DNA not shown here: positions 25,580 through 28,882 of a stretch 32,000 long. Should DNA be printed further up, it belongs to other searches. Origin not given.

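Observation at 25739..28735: Single 1,000-aa polypeptide that reads like an ATPase-dead Rad50/SbcC-type coiled-coil head fused to an intact Mre11/SbcD-type phosphoesterase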

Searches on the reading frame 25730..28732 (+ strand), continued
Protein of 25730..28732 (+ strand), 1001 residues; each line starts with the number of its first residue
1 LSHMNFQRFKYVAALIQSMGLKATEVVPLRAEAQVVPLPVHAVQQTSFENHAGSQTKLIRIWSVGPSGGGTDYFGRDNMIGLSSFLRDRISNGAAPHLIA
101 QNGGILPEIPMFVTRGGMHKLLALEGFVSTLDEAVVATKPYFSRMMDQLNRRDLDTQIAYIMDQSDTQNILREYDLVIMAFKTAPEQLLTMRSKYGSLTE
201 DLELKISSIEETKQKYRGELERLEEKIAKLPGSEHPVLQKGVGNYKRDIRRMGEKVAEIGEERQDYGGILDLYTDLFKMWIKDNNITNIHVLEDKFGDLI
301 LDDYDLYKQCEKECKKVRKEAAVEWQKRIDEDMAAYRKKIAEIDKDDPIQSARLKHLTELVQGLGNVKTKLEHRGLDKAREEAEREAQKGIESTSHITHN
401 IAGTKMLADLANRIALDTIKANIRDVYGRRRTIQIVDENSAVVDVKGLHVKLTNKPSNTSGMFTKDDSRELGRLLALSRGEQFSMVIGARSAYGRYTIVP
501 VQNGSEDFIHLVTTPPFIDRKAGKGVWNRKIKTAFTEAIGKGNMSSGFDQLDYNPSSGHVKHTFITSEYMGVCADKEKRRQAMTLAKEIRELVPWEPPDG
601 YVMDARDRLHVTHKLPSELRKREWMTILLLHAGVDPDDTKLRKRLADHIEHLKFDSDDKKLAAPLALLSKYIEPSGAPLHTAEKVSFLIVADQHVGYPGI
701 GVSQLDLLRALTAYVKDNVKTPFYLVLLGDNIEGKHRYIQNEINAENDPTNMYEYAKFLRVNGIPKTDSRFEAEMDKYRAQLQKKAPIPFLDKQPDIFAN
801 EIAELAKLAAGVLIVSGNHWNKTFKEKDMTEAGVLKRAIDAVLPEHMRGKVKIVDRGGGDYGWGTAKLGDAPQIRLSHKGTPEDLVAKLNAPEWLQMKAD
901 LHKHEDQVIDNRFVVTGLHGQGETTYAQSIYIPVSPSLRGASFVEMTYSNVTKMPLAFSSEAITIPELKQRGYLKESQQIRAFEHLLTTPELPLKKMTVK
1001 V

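Call 70: find_encoding_contigs(protein=P0076, flank=7000, max_places=1)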
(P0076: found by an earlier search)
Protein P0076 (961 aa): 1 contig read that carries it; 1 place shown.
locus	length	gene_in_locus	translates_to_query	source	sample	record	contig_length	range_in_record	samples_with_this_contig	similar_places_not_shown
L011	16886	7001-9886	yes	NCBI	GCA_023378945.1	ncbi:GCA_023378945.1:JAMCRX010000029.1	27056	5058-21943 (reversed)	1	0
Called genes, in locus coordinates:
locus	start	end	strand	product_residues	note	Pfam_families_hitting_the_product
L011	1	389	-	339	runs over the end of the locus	-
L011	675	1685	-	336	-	PF00288:GHMP_kinases_N, PF08544:GHMP_kinases_C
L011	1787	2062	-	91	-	-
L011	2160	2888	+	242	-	-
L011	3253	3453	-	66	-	-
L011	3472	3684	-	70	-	-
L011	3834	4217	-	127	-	PF01870:Hjc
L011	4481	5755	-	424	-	PF13428:TPR_14 (faint), PF00515:TPR_1 (faint), PF13424:TPR_12 (faint), PF13432:TPR_16 (faint), PF07719:TPR_2 (faint), PF13414:TPR_11 (faint), PF13431:TPR_17 (faint), PF14559:TPR_19 (faint), +1 more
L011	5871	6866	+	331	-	PF00288:GHMP_kinases_N, PF08544:GHMP_kinases_C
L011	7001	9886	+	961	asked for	-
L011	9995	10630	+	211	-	-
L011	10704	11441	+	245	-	PF00520:Ion_trans (weak), PF07885:Ion_trans_2, PF02254:TrkA_N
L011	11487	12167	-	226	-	-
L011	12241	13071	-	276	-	-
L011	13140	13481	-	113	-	PF12647:RNHCP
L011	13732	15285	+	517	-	PF00270:DEAD, PF04851:ResIII, PF00271:Helicase_C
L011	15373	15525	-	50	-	-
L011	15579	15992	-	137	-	-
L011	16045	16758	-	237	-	PF04402:SIMPL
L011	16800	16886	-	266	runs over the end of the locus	-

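Call 77: find_encoding_contigs(protein=window:25739-28732:+, flank=2000, max_places=3)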
Protein window:25739-28732:+ (998 aa): no gene with exactly this product is on record in the collection.

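Call 78: find_encoding_contigs(protein=window:25730-28732:+, flank=2000, max_places=3)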
Protein window:25730-28732:+ (1001 aa): no gene with exactly this product is on record in the collection.

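Call 87: find_related_loci(query=A7, collection=metagenome_contigs, flank=10000)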
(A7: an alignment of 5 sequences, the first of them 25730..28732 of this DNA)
Query A7 (1001 aa) in metagenome_contigs; peptide patterns used: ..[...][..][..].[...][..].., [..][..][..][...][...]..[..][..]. (x = any residue, [..] = any of these).
234 stretches matched a pattern, but none encodes a relative of the query by tblastn (E <= 1e-3).

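Call 90: search_dna_similar(query=window:25730-28732:+, collection=phages, mode=protein, max_evalue=0.001, max_rows=10)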
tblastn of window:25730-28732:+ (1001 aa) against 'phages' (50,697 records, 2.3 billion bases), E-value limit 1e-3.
No match.

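Call 91: search_dna_similar(query=window:25730-28732:+, collection=plasmids, mode=protein, max_evalue=0.001, max_rows=10)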
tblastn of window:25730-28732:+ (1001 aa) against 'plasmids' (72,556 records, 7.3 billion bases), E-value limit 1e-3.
No match.
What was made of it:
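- Tried and rejected: tblastn against phage and plasmid collections found no match (calls 90, 91).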
